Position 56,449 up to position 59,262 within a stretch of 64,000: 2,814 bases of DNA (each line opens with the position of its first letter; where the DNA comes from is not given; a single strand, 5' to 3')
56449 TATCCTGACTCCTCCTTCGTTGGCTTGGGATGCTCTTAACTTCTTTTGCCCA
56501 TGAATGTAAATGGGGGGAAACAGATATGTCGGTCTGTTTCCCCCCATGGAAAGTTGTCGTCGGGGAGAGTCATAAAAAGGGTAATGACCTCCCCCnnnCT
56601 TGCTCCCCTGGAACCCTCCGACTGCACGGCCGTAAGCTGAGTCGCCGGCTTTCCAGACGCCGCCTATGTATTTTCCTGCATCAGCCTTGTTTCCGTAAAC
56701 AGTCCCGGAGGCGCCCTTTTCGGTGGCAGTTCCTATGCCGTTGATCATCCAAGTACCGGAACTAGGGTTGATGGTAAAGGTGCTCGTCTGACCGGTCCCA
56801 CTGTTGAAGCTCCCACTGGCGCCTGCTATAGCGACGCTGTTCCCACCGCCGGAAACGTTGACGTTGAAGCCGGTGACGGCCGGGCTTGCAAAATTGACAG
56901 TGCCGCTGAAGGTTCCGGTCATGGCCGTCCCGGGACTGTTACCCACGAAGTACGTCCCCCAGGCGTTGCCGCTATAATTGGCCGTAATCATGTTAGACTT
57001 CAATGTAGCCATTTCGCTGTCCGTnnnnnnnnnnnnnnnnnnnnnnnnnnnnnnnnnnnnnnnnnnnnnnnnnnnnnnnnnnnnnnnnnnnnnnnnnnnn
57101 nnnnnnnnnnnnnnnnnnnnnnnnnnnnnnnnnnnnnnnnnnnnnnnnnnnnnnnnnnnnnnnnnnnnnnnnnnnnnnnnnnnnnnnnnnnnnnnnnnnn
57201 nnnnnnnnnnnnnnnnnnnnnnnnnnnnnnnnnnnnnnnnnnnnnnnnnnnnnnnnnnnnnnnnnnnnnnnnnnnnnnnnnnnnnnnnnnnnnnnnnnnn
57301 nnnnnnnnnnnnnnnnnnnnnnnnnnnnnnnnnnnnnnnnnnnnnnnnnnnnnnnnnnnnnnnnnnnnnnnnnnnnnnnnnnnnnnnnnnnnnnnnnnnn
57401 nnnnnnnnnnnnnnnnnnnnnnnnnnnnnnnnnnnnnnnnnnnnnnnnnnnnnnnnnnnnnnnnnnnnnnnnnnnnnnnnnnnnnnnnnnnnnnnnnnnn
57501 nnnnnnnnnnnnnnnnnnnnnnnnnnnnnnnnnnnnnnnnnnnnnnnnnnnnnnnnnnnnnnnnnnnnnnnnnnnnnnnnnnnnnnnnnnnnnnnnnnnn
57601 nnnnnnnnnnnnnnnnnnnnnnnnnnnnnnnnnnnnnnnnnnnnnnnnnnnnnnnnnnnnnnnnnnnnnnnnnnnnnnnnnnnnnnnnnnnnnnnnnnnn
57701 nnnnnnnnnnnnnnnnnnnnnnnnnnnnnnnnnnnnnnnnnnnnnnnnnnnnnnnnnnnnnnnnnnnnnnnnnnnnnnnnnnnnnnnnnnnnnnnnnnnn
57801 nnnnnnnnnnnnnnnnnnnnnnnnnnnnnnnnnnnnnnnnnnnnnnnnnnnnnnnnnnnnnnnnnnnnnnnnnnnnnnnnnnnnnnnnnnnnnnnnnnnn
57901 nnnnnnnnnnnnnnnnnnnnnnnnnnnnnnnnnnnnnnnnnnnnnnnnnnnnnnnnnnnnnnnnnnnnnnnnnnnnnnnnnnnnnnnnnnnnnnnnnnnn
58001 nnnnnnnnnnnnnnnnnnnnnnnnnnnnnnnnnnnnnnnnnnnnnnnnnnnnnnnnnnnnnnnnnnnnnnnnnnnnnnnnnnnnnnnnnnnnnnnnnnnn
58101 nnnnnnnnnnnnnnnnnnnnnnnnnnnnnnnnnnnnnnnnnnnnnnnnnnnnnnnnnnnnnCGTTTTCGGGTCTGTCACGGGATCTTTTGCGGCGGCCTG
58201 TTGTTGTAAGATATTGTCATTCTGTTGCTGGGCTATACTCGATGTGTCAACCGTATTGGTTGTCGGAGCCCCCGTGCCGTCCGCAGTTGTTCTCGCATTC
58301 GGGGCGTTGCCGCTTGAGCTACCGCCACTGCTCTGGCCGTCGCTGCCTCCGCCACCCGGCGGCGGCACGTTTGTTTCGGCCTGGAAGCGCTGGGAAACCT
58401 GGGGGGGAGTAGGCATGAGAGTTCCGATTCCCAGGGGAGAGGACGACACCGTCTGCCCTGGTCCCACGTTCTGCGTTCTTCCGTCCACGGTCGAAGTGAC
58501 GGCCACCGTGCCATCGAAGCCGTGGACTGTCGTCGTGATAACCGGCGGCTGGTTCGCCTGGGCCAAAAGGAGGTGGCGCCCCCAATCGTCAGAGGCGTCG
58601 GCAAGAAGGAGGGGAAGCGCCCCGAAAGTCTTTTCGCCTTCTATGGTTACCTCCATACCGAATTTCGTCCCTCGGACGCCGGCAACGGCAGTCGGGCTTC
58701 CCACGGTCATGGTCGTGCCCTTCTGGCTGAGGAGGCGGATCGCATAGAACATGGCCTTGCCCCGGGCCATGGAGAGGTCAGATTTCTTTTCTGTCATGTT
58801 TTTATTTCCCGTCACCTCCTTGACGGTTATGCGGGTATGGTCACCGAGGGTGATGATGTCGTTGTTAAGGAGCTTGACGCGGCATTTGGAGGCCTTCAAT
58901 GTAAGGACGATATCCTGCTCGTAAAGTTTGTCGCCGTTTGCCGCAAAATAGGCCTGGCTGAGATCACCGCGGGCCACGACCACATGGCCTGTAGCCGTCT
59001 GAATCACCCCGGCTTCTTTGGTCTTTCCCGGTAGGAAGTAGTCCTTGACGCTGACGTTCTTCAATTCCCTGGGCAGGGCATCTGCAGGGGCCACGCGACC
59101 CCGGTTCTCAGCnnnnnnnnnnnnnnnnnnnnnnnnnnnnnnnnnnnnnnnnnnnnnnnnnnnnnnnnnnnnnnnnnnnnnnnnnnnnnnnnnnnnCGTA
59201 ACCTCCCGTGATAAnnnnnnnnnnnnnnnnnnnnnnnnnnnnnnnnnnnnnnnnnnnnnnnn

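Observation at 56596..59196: Unusual cargo architecture: FecR domain fused to a duplicated TbpB-like lobe pair, with ambiguous lipidation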

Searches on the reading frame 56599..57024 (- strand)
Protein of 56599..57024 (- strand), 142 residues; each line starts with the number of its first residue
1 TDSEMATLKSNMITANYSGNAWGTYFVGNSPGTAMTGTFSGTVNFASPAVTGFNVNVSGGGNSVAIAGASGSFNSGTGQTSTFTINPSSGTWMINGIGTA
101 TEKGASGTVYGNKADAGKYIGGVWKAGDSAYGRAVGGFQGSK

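Call 88: search_protein_families(library=pfam, proteins=[window:56599-57024:-], max_evalue=10)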
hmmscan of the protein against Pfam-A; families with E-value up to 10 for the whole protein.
window:56599-57024:- (142 aa): 0 families

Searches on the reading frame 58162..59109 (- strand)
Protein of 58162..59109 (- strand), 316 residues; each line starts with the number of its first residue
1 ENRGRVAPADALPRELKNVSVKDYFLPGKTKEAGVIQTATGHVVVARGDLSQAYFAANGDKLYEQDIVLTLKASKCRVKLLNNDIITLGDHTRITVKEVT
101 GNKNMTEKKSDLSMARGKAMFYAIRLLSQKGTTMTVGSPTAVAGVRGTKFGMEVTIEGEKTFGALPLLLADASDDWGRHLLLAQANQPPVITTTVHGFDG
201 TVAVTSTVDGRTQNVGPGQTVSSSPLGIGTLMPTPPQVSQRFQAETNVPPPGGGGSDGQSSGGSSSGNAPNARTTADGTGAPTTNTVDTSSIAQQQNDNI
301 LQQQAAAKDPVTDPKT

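Call 43: predict_structure(alignment_id=A2)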
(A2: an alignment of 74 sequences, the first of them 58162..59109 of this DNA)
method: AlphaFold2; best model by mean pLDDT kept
length: 316 residues; sequences in the alignment: 74
mean_pLDDT: 82.5   pTM: 0.73
mean pLDDT of the five models: 82.5, 82.4, 81.4, 80.7, 79.7
residues with pLDDT >= 90: 194; 70-90: 37; 50-70: 38; < 50: 47
segments of 3 or more residues with pLDDT < 50: 263-286, 291-306
pLDDT, mean of each block of 10 residues (from residue 1): 80 90 96 97 96 97 98 97 97 97 91 98 92 96 92 88 57 72 72 97 98 98 97 98 97 60 45 38 49 43 49 61
secondary structure, 60 per line:
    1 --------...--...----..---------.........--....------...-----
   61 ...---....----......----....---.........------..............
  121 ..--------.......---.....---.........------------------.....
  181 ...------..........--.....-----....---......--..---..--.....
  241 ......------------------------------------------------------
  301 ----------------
elements in order: E32-40 E43-46 E53-55 E61-63 E67-70 E75-80 E85-88 E92-100 E107-122 E131-137 E141-145 E149-157 H176-183 E190-199 E202-206 E212-215 E219-224 H236-246

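Call 45: fold_search(model_id=the predicted structure, library=pdb)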
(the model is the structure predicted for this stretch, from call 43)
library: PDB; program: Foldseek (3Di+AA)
matches with E <= 10: 346; with E <= 0.001: 4
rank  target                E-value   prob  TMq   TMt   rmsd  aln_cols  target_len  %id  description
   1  4m0n                  1.2e-05  1.00  0.35  0.51   8.4       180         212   14  Crystal structure of a putative anti-sigma factor (BDI_1681) from Parabacteroides distasonis ATCC 8503 at 1.65 A resolut (released 2013-10-16)
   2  6ovk_R                1.7e-05  1.00  0.36  0.52   4.0       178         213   12  Crystal Structure of the Pseudomonas capeferrum Anti-sigma Regulator PupR C-terminal Cell-surface Signaling Domain in  (released 2020-03-04)
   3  4m0h_B                2.1e-05  1.00  0.35  0.51   8.3       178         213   13  Crystal structure of a putative anti-sigma factor (BDI_1681) from Parabacteroides distasonis ATCC 8503 at 2.50 A resol (released 2013-10-16)
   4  4m0h_A                9.1e-05  1.00  0.36  0.52   8.1       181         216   15  Crystal structure of a putative anti-sigma factor (BDI_1681) from Parabacteroides distasonis ATCC 8503 at 2.50 A resol (released 2013-10-16)
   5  5ix9_MODEL_1_A        3.7e-02  1.00  0.20  0.78   1.2        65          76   18  Cell surface anchoring domain (released 2017-06-28)
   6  8wb4_O                1.2e-01  0.09  0.15  0.18  18.5       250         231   12  Structure of PSII-ACPII supercomplex from cryptophyte algae (released 2024-06-05)
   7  5nqx_B                1.8e-01  0.06  0.13  0.15  16.8       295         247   10  Structure of a fHbp(V1.1):PorA(P1.16) chimera. Fusion at fHbp position 294. (released 2018-02-28)
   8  4bxq                  1.9e-01  0.08  0.10  0.15  18.6       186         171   13  Structure of the E1021V mutant of the TCP10 domain of Danio rerio CPAP (released 2013-09-25)
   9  5nqp_C                1.9e-01  0.06  0.13  0.15  19.5       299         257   12  Structure of a fHbp(V1.4):PorA(P1.16) chimera. Fusion at fHbp position 151. (released 2018-02-28)
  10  2w81_F                1.9e-01  0.06  0.13  0.15  16.3       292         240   10  Structure of a complex between Neisseria meningitidis factor H binding protein and CCPs 6-7 of human complement factor (released 2009-03-03)
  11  3buu_B                2.0e-01  0.02  0.08  0.11  17.1       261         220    8  Crystal structure of LolA superfamily protein NE2245 from Nitrosomonas europaea (released 2008-01-22)
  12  6xzw_D                2.2e-01  0.05  0.12  0.14  17.4       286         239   10  Crystal structure of the meningococcal vaccine antigen fHbp in complex with a cross-reactive human Fab. (released 2020-10-14)
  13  5nqx_C                2.3e-01  0.06  0.13  0.15  16.8       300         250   10  Structure of a fHbp(V1.1):PorA(P1.16) chimera. Fusion at fHbp position 294. (released 2018-02-28)
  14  5nqp_A                2.3e-01  0.05  0.11  0.13  16.6       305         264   11  Structure of a fHbp(V1.4):PorA(P1.16) chimera. Fusion at fHbp position 151. (released 2018-02-28)
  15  5nqy                  2.5e-01  0.06  0.13  0.15  16.7       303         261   12  Structure of a fHbp(V1.4):PorA(P1.16) chimera. Fusion at fHbp position 309. (released 2018-02-28)
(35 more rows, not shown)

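Call 85: search_protein_representatives(alignment_id=A2)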
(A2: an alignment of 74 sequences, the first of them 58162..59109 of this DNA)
Query: 74 sequences, 884 profile positions. Proteins with E-value up to 0.001 (for the whole library): 7451; up to 1e-10: 1618; up to 1e-30: 304. The best 150 are listed.
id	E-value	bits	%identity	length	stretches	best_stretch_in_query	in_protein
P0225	0.0e+00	2019.5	-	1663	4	17-615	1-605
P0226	0.0e+00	1790.5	-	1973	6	23-617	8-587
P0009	0.0e+00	1497.2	-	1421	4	17-616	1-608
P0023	0.0e+00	1101.1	-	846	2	17-628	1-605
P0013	0.0e+00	1098.7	-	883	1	19-861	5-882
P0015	0.0e+00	1037.9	-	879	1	17-861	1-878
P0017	5.5e-297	1004.4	-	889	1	17-863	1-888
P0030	7.7e-290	980.7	-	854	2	17-697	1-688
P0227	3.2e-276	935.7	-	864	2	26-615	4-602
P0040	6.7e-269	911.4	-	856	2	17-712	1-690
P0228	3.9e-246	836.1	-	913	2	13-617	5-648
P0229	6.8e-246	835.3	-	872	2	47-621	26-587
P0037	4.6e-245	832.5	-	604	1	17-613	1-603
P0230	2.1e-239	813.8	-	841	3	234-664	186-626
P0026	6.7e-231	785.7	-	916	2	18-320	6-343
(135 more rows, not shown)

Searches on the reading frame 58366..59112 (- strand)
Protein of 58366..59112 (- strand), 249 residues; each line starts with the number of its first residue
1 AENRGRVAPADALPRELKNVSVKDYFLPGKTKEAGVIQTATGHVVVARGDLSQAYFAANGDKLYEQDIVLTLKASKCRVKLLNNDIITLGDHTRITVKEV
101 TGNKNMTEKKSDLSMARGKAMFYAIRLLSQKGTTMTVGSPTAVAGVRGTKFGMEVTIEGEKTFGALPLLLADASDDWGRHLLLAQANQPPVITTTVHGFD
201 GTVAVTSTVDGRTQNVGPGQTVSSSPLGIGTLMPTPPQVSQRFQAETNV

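Call 66: find_homologous_proteins(query=A4, max_evalue=0.00001)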
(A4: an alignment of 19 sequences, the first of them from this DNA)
Query A4 (19 sequences) (249 aa, profile of the alignment): 412 proteins with E <= 0.00001 among 8000 candidates; the best 120 are listed.
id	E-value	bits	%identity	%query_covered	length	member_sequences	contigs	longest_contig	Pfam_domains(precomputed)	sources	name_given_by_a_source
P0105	1.3e-100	354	49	100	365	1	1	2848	PF04773.19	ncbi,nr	ncbi:MAG: FecR domain-containing protein, partial [Syntrophaceae bacterium]|nr:FecR domain-containin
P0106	3.0e-99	349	46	99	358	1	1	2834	PF04773.19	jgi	-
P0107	1.6e-98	347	45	99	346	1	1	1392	PF04773.19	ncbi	-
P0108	2.3e-97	343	55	99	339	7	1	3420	PF04773.19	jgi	jgi:hypothetical protein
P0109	9.8e-97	341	45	99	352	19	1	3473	PF04773.19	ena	-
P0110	7.2e-94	332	68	100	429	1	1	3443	PF04773.19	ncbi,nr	ncbi:MAG: FecR domain-containing protein, partial [Syntrophales bacterium]|nr:FecR domain-containing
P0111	1.4e-91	324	50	99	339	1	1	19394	PF04773.19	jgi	jgi:hypothetical protein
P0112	9.2e-91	322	47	100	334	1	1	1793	PF04773.19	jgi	jgi:hypothetical protein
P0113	6.9e-90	319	46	97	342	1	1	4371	PF04773.19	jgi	jgi:hypothetical protein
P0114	3.3e-89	317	75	100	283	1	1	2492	PF04773.19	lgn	-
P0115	5.0e-89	316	45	100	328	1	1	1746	PF04773.19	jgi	jgi:FecR protein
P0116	6.3e-89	316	45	98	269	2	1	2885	PF04773.19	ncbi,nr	ncbi:MAG: FecR family protein, partial [Desulfobacterales bacterium]|nr:FecR family protein [Desulfo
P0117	6.6e-89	316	46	92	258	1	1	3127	PF04773.19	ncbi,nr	ncbi:MAG: FecR family protein, partial [Thermodesulfobacteriota bacterium]|nr:FecR family protein [T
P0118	1.9e-88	314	49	99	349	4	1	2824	PF04773.19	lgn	-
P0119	8.5e-88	312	46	99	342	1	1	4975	PF04773.19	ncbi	-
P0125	1.9e-83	298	72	100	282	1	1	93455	PF04773.19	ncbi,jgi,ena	ncbi:MAG: FecR domain-containing protein [Syntrophales bacterium]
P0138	2.2e-76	275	44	100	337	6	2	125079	PF04773.19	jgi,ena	-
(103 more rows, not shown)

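Call 67: find_encoding_contigs(protein=P0125, flank=7000, max_places=1)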
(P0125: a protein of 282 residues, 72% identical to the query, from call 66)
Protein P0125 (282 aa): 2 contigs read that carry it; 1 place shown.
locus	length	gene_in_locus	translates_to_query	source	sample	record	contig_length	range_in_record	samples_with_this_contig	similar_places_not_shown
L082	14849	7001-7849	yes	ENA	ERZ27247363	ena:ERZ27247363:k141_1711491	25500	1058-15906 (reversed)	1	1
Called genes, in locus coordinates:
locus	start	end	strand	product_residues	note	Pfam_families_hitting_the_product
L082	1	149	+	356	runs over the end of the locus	PF00990:GGDEF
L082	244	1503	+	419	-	PF08323:Glyco_transf_5 (weak), PF13579:Glyco_trans_4_4, PF08323:Glyco_transf_5 (weak), PF13439:Glyco_transf_4, PF20706:GT4-conflict, PF00534:Glycos_transf_1, PF13692:Glyco_trans_1_4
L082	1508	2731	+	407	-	PF03065:Glyco_hydro_57, PF01522:Polysacc_deac_1 (weak)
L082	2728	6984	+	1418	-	PF05693:Glycogen_syn, PF20706:GT4-conflict (faint), PF05693:Glycogen_syn, PF00534:Glycos_transf_1 (weak), PF13692:Glyco_trans_1_4 (weak), PF11897:DUF3417, PF00343:Phosphorylase, PF28476:GlgP_C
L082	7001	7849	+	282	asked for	PF04773:FecR (weak)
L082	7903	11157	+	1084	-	PF00400:WD40, PF24805:EIF3I, PF24814:WD40_Prp19, PF25173:Beta-prop_WDR3_1st, PF25174:Beta-prop_THOC3, PF25175:Beta-prop_WDR5, PF23381:Beta-prop_IFT122_1st, PF23381:Beta-prop_IFT122_1st, +71 more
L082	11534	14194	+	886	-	PF07696:7TMR-DISMED2, PF00512:HisKA, PF02518:HATPase_c, PF00072:Response_reg, PF01627:Hpt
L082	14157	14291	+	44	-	-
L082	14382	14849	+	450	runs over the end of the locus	PF00072:Response_reg, PF00158:Sigma54_activat, PF14532:Sigma54_activ_2, PF07728:AAA_5 (weak), PF25601:AAA_lid_14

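Call 68: find_encoding_contigs(protein=P0138, flank=7000, max_places=1)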
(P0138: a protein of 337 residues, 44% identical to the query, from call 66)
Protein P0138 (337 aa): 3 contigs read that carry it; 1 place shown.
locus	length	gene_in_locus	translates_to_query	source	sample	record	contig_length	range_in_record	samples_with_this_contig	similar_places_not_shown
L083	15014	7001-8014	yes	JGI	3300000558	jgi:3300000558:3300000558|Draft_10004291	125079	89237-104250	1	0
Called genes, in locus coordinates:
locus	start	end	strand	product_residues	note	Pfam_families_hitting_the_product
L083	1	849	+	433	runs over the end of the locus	PF04015:DUF362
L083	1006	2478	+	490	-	-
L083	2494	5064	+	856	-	PF04773:FecR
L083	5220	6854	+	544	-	PF04773:FecR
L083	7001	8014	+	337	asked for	PF04773:FecR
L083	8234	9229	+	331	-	-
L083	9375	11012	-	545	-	PF00118:Cpn60_TCP1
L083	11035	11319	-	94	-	PF00166:Cpn10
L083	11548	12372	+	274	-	-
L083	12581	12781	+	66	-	PF00313:CSD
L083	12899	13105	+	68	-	-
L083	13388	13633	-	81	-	-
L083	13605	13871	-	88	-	-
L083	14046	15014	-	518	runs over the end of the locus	PF02646:RmuC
